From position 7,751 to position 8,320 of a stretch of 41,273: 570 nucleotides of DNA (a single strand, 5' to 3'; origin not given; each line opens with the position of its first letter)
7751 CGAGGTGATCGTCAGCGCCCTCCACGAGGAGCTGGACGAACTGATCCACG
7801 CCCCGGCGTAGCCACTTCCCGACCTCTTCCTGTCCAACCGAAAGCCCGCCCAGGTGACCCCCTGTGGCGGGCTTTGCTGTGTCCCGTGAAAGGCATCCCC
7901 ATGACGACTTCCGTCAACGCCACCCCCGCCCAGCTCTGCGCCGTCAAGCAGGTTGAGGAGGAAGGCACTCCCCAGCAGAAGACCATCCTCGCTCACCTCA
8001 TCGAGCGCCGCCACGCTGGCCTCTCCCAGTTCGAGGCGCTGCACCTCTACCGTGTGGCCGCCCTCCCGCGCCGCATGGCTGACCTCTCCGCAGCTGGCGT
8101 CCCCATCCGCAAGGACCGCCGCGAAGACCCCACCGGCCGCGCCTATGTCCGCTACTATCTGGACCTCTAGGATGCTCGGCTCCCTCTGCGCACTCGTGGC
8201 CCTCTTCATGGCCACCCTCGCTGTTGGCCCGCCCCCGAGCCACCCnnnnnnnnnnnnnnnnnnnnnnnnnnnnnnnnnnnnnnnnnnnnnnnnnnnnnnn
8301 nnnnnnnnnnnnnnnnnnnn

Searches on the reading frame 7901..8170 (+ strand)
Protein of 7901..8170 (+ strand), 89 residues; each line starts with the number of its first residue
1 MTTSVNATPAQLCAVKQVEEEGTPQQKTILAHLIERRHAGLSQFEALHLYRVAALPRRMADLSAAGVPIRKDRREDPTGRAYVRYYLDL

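Call 74: search_protein_families(library=phrogs, max_evalue=0.001, proteins=[window:7901-8170:+])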
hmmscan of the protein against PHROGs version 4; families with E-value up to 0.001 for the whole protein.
window:7901-8170:+ (89 aa): 1 family
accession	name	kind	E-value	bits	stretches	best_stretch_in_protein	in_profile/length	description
phrog_4973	-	unknown function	6e-07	30.5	1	18-87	62-130/149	-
